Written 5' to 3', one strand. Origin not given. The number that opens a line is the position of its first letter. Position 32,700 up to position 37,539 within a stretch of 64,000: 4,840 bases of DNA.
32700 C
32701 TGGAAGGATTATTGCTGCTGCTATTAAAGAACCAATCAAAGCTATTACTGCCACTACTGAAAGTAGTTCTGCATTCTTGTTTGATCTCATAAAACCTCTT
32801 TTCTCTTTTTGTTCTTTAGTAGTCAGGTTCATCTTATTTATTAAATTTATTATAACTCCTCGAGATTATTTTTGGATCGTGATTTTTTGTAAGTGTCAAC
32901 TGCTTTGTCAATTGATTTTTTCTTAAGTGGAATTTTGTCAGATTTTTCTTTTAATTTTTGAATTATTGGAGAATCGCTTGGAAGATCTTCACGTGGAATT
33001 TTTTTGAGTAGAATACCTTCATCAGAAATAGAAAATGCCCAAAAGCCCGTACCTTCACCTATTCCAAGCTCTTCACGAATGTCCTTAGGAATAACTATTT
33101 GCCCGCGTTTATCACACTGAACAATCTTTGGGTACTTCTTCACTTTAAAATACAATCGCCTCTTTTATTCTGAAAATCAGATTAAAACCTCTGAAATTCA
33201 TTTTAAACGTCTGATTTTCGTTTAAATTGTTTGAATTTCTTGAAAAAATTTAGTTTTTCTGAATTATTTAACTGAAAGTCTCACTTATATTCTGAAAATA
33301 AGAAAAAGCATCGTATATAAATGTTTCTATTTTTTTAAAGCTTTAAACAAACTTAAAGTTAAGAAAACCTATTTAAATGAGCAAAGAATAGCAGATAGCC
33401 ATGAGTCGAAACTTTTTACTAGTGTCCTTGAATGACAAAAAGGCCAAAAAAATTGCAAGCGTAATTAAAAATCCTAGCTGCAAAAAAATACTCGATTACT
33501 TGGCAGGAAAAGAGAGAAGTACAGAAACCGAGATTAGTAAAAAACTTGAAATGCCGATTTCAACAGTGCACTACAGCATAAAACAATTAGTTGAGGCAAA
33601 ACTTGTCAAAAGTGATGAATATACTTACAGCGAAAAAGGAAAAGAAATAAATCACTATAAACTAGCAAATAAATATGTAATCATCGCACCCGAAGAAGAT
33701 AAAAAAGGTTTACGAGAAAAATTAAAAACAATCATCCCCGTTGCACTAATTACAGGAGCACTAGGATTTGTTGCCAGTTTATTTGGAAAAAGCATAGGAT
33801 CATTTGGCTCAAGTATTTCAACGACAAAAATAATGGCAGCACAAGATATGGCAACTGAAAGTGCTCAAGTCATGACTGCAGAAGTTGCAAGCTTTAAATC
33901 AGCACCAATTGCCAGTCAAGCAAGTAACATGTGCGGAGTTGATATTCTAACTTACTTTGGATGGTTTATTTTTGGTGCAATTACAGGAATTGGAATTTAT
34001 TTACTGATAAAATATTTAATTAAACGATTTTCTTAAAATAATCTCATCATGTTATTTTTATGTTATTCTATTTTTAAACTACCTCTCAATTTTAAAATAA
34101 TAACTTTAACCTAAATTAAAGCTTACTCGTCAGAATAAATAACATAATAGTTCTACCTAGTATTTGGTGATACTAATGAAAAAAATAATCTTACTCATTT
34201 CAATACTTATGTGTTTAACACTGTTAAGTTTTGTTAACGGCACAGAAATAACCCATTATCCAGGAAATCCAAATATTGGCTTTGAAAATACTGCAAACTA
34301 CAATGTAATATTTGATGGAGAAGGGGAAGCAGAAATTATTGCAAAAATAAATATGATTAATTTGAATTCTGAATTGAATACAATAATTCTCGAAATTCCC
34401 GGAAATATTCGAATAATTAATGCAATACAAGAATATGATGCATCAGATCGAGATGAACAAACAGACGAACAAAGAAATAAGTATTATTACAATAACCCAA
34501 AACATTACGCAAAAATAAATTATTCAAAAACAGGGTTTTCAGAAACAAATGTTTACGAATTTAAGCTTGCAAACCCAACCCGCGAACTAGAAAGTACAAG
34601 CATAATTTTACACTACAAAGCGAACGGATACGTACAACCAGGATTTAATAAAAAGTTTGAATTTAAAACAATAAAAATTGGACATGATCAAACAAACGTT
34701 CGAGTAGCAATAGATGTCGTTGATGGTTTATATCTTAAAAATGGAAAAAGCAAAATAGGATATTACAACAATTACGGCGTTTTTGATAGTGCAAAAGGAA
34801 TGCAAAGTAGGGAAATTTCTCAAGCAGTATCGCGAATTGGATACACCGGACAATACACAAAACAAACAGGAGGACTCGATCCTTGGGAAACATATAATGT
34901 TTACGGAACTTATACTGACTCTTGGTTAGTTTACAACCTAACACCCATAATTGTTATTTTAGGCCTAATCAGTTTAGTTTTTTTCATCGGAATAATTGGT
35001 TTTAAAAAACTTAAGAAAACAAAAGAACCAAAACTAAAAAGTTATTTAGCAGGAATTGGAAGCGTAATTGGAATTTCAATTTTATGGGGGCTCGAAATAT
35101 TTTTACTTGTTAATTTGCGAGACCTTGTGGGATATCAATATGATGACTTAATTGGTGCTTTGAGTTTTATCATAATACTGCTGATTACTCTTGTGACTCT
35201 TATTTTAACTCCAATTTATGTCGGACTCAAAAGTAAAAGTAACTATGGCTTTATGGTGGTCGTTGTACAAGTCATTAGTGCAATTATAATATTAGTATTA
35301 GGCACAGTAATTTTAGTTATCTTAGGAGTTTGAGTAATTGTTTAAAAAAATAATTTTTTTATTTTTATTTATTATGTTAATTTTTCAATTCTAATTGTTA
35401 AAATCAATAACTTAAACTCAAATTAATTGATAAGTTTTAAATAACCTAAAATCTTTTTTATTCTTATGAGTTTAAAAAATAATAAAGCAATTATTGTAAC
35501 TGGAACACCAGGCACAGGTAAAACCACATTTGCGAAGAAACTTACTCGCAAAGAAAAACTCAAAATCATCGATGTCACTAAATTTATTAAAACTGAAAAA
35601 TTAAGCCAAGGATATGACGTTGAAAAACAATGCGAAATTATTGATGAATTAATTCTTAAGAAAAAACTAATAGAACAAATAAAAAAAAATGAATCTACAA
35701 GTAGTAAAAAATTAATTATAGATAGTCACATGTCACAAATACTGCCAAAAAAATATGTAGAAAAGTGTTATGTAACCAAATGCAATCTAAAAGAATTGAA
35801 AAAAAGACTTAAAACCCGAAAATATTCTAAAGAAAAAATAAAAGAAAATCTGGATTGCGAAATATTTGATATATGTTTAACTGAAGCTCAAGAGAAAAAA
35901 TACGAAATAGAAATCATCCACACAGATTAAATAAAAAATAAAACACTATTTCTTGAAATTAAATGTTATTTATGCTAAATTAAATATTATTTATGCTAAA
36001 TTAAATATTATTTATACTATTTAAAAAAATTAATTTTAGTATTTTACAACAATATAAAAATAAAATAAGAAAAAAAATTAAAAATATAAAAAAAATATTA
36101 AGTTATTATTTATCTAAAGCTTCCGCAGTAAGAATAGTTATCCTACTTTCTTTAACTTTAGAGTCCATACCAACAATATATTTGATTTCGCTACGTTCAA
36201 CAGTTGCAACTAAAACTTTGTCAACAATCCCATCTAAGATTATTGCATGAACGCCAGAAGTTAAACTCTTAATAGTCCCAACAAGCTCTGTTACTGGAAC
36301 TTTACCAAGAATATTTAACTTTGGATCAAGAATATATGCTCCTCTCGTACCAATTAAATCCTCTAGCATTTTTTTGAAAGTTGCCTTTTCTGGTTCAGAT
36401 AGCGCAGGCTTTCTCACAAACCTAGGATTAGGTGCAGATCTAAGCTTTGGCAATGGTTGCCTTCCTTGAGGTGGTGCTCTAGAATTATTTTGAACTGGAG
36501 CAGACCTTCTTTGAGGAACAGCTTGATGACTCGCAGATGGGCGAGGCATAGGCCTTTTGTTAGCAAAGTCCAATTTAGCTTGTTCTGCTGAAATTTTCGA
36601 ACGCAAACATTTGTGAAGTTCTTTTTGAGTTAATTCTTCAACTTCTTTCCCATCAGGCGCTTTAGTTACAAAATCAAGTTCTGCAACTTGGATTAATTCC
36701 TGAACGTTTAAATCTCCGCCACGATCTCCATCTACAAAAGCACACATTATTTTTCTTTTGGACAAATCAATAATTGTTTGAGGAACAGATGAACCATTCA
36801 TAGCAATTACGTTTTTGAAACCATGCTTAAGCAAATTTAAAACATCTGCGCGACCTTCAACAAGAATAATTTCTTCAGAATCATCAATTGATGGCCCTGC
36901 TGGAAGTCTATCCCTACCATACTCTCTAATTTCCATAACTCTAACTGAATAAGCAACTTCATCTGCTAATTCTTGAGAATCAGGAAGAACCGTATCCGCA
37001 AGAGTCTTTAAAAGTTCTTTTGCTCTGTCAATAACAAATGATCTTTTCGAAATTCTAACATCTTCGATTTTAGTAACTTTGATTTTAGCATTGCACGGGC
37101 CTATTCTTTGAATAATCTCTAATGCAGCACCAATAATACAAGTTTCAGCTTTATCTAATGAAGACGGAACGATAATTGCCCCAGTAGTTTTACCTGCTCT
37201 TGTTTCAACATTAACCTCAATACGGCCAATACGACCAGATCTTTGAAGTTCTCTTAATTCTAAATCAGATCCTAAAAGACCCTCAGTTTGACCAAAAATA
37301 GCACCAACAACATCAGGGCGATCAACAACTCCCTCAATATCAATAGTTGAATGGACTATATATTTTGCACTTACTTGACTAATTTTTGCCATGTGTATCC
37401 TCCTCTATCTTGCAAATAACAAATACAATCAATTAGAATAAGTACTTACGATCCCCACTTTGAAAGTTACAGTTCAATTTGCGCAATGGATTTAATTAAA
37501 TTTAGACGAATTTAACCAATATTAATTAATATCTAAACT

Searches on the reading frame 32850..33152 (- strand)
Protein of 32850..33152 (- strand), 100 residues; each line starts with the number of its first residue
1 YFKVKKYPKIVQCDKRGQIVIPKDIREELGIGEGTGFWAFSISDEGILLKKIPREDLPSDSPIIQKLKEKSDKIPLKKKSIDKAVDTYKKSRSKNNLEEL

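Call 46: search_protein_families(library=pfam, proteins=[window:32850-33152:-], max_evalue=0.001)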
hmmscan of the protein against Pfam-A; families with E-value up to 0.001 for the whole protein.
window:32850-33152:- (100 aa): 1 family
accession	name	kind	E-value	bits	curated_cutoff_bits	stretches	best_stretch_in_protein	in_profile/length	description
PF04014.23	MazE_antitoxin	-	2.4e-07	31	24.7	1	14-54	5-45/48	Antidote-toxin recognition MazE, bacterial antitoxin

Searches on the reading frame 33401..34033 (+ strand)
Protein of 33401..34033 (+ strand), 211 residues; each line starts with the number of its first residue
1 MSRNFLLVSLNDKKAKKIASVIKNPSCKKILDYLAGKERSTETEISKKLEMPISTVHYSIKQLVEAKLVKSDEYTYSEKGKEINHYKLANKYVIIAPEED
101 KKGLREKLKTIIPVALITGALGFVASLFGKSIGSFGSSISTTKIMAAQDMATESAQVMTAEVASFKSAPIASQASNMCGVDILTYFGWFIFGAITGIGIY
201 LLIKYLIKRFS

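Call 46: search_protein_families(library=pfam, proteins=[window:33401-34033:+], max_evalue=0.001)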
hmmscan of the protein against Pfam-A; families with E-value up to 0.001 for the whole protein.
window:33401-34033:+ (211 aa): 5 families
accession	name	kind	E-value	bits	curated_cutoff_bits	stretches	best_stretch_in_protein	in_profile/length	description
PF12840.13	HTH_20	-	4.4e-09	36.6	27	1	24-71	3-50/51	Helix-turn-helix domain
PF13412.12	HTH_24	-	3e-07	30.3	21.9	1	28-70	6-48/48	Winged helix-turn-helix DNA-binding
PF09339.16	HTH_IclR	-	1.5e-06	28.3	22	1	30-72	8-51/52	IclR helix-turn-helix domain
PF01022.26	HTH_5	-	7.5e-05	23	22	1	29-71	6-47/47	Bacterial regulatory protein, arsR family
PF02002.24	TFIIE_alpha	-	9.7e-05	22.6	22.9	1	18-109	6-97/105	TFIIE alpha subunit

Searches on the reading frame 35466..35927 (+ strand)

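Call 46: search_protein_families(library=pfam, proteins=[window:35466-35927:+], max_evalue=0.001)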
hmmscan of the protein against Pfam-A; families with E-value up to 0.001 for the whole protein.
window:35466-35927:+ (154 aa): 9 families
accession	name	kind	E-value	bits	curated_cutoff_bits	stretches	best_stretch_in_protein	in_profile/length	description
PF13238.12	AAA_18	-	1.3e-23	84.3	29.4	1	9-135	1-128/128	AAA domain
PF13207.12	AAA_17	-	6.6e-08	33.4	27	1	12-101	1-92/136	AAA domain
PF20720.3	nSTAND3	-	2.3e-06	27.8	27.2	1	3-86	14-97/155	Novel STAND NTPase 3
PF13521.12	AAA_28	-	2.8e-06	28.1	27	1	9-89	2-83/164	AAA domain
PF13401.12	AAA_22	-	6.9e-05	23.6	27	1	5-42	4-33/130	AAA domain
PF13479.12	AAA_24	-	6.9e-05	23.2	27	1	6-87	2-72/195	AAA domain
PF07728.20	AAA_5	-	0.00013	22.4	22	1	9-61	2-57/139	AAA domain (dynein-related subfamily)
PF13671.12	AAA_33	-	0.00014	22.6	27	0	9-37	2-30/143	AAA domain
PF00910.28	RNA_helicase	-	0.00032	21.6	21.5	1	9-67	1-63/105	RNA helicase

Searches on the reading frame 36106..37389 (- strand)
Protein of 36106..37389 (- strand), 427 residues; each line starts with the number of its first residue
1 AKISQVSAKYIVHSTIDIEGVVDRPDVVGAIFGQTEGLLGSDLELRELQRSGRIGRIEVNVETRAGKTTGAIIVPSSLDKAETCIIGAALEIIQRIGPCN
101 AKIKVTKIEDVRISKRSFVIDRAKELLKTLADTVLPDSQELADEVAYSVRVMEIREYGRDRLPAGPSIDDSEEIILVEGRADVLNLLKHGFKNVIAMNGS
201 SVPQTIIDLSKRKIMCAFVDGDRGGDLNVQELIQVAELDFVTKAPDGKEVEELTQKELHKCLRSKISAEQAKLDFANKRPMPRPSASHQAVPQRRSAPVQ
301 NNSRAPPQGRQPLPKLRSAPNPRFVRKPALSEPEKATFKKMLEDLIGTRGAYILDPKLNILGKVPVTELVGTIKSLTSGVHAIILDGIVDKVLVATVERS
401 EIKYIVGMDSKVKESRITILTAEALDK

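Call 46: search_protein_families(library=pfam, proteins=[window:36106-37389:-], max_evalue=0.001)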
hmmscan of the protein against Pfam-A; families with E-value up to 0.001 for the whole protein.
window:36106-37389:- (427 aa): 3 families
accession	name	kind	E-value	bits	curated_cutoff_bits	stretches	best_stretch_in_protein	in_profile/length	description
PF13662.12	Toprim_4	-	9.7e-08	32.6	25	1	173-238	2-59/85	Toprim domain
PF01751.28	Toprim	-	3.2e-07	30.9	23.1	1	173-248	1-91/96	Toprim domain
PF13155.12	Toprim_2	-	1.6e-06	28.8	22.1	1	175-250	1-84/88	Toprim-like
